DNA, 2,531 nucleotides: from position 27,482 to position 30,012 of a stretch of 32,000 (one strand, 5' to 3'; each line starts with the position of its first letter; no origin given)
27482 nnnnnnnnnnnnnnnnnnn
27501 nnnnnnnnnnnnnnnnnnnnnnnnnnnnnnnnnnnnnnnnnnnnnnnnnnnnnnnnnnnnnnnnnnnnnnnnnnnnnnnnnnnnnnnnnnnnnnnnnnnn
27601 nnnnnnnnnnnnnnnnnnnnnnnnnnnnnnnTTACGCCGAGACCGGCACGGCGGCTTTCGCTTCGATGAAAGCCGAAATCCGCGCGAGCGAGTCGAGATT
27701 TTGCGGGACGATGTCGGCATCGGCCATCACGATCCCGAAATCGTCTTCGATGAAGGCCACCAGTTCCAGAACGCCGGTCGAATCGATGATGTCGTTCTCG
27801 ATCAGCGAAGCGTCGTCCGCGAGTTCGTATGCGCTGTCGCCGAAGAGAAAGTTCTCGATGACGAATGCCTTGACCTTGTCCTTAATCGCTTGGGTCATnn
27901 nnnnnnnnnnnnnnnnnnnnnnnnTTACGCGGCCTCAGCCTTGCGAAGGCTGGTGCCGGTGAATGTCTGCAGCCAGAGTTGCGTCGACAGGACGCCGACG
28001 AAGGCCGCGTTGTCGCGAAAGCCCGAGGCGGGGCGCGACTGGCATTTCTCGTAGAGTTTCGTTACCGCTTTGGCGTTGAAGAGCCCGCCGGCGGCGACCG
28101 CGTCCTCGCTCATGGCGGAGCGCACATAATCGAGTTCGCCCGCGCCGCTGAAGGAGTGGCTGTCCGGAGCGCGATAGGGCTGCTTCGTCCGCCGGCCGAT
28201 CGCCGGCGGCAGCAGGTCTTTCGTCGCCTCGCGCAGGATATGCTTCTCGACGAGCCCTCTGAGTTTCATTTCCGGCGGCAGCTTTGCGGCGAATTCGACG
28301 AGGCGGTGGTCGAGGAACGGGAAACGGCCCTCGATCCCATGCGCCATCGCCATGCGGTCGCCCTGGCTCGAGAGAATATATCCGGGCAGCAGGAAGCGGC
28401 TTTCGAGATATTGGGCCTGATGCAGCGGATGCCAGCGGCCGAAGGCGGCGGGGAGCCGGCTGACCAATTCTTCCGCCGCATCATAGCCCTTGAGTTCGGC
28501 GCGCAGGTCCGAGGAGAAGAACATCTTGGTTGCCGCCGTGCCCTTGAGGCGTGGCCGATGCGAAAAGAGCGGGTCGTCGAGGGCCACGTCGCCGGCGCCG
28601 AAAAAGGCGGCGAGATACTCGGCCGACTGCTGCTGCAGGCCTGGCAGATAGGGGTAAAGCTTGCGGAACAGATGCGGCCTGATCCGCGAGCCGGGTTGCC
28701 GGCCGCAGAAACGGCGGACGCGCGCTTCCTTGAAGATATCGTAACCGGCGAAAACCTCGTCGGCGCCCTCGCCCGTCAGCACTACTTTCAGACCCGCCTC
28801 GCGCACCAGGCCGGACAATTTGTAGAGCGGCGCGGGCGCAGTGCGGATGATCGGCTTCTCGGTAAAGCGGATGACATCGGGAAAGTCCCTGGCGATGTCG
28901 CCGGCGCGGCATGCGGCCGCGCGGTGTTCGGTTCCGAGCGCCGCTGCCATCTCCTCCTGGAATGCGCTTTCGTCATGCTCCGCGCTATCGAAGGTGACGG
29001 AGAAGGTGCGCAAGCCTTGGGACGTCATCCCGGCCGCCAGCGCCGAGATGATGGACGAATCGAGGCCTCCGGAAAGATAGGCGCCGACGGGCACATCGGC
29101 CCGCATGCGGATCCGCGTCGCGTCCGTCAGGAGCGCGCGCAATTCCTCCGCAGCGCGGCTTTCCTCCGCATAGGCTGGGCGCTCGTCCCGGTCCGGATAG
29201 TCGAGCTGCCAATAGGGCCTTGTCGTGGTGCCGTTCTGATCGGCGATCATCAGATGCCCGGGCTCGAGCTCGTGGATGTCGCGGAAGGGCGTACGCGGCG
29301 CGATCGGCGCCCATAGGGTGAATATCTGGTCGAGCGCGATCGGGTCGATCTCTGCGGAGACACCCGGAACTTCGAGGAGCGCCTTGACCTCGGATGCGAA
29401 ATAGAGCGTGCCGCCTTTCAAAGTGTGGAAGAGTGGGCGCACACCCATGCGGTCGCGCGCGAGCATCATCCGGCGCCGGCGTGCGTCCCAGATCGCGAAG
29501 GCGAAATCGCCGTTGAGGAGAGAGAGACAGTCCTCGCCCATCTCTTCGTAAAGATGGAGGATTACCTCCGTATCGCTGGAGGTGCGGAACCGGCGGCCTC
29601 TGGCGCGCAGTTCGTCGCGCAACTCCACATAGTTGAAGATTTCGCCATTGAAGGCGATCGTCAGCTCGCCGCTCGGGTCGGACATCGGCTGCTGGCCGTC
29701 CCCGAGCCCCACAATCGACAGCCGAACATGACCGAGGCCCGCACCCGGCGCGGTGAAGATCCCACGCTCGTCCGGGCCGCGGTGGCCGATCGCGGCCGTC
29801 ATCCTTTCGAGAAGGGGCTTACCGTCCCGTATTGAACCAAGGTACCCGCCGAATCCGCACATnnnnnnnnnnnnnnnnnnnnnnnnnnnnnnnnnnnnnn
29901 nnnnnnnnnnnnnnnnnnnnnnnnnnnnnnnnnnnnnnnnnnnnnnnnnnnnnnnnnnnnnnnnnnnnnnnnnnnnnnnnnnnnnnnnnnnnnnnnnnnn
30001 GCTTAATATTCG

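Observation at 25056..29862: Orphan AsnB-like / carrier protein / adenylating ligase / short NadE-like operon: two amidating enzymes around a dedicated carrier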

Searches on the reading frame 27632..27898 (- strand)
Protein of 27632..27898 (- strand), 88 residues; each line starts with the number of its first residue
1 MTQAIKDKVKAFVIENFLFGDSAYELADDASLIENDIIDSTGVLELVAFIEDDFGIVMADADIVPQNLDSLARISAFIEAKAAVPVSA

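Call 3: search_protein_families(library=pfam, proteins=[window:27632-27898:-])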
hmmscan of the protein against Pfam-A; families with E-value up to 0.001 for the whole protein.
window:27632-27898:- (88 aa): 0 families

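Call 4: search_protein_families(library=ncbifam, proteins=[window:27632-27898:-])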
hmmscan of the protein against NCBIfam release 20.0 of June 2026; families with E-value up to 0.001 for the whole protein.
window:27632-27898:- (88 aa): 7 families
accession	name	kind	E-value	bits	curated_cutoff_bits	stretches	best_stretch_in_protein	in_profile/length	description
NF052616.1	ACP_for_OlsHI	equivalog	1.5e-15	57.3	130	1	3-82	2-81/83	ornithine lipid biosynthesis acyl carrier protein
NF058660.1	cispen_ACP_AmcB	equivalog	1.7e-10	40.9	80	1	5-81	2-78/80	cispentacin biosynthesis acyl carrier protein AmcB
NF005798.0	PRK07639.1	equivalog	1.1e-05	25.8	100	1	21-82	21-82/91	petrobactin biosynthesis protein AsbD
NF002148.0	PRK00982.1-2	subfamily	4.3e-05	23.3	71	1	3-81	3-77/79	acyl carrier protein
TIGR00517.1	acyl_carrier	equivalog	9.5e-05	22.2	70.45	1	3-62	2-59/77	acyl carrier protein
NF002149.0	PRK00982.1-3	equivalog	0.00016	21.5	106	1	4-62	3-59/78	acyl carrier protein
NF002151.0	PRK00982.1-5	equivalog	0.00023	21.2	92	1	4-79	3-74/78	acyl carrier protein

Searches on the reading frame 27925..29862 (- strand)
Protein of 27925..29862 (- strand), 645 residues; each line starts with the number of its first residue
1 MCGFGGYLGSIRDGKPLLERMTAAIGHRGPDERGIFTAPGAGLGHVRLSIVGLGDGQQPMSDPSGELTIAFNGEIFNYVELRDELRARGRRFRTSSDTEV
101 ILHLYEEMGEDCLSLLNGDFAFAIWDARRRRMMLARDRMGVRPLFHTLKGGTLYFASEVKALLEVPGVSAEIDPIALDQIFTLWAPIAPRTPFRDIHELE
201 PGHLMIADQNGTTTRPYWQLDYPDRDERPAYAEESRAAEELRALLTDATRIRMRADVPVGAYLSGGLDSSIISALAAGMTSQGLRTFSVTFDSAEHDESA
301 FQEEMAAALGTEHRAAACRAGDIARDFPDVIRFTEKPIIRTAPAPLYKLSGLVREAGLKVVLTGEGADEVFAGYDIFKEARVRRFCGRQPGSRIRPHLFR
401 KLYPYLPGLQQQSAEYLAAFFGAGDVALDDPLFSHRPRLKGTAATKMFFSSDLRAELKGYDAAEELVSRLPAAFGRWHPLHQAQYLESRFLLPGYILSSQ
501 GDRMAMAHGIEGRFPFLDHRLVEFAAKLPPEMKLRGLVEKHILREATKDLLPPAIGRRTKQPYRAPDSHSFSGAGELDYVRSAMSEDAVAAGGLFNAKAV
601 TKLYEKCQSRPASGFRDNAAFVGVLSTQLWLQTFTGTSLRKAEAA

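Call 3: search_protein_families(library=pfam, proteins=[window:27925-29862:-])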
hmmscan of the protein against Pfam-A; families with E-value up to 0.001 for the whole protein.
window:27925-29862:- (645 aa): 3 families
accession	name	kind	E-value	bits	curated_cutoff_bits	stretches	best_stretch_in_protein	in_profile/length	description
PF00733.27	Asn_synthase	-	4.8e-99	332.8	21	1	240-632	1-354/354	Asparagine synthase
PF13522.11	GATase_6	-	4.5e-46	156.5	27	1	30-158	1-130/130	Glutamine amidotransferase domain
PF13537.11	GATase_7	-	1.5e-45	154.6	25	1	45-163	1-122/123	Glutamine amidotransferase domain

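Call 4: search_protein_families(library=ncbifam, proteins=[window:27925-29862:-])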
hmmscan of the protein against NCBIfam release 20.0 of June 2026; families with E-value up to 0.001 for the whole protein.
window:27925-29862:- (645 aa): 9 families
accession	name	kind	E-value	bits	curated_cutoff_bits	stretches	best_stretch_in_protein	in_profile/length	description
TIGR01536.1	asn_synth_AEB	equivalog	2.3e-152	508.6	267.1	1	2-563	1-517/517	asparagine synthase (glutamine-hydrolyzing)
TIGR03108.1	eps_aminotran_1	hypoth_equivalog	4.8e-134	448.4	816.9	1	14-610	17-607/628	XrtA/PEP-CTERM system amidotransferase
TIGR03104.1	trio_amidotrans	equivalog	3.9e-114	382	570.1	2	1-377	1-383/589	N-acetylglutaminylglutamine amidotransferase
NF006949.0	PRK09431.1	equivalog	5e-99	332.3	499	3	1-165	1-168/554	asparagine synthase B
NF033535.1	lass_lactam_cya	exception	3.1e-83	280.5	525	2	17-379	19-385/668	lasso peptide isopeptide bond-forming cyclase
NF033561.1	macrolact_Ik_Al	subfamily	9.1e-27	93.9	300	2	122-372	83-332/561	albusnodin/ikarugamycin family macrolactam cyclase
TIGR01134.1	purF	equivalog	4.1e-16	59.4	350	1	41-162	66-199/432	amidophosphoribosyltransferase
NF001484.0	PRK00331.1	subfamily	2e-12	46.3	381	1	41-165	67-201/601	isomerizing glutamine--fructose-6-phosphate transaminase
TIGR01135.1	glmS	equivalog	3.8e-12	45.5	418.05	1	41-165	66-200/607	glutamine--fructose-6-phosphate transaminase (isomerizing)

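Call 32: search_solved_structures(query=window:27925-29862:-, max_evalue=1e-20)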
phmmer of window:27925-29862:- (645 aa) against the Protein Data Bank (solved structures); distinct sequences matched with E-value up to 1e-20: 5.
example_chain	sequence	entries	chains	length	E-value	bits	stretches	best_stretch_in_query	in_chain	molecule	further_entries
7ylz_A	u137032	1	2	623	1.3e-73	251.5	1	1-390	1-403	hydroxyamidotransferase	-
1ct9_A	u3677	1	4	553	4.5e-55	190.3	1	21-165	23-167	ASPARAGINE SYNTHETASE B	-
6gq3_A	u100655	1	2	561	2.1e-39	138.6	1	21-381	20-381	Asparagine synthetase [glutamine-hydrolyzing]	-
8sue_A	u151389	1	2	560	4e-39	137.6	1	23-381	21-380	Asparagine synthetase [glutamine-hydrolyzing]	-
9b6c_A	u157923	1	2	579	6.1e-38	133.7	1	23-381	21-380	Asparagine synthetase [glutamine-hydrolyzing]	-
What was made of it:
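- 27925..29862 (-): asnB-like glutamine-dependent amidotransferase (645 aa; Cys2 nucleophile, SGGLDSS PP-loop). Best PDB match is 7ylz, hydroxyamidotransferase (call 32).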
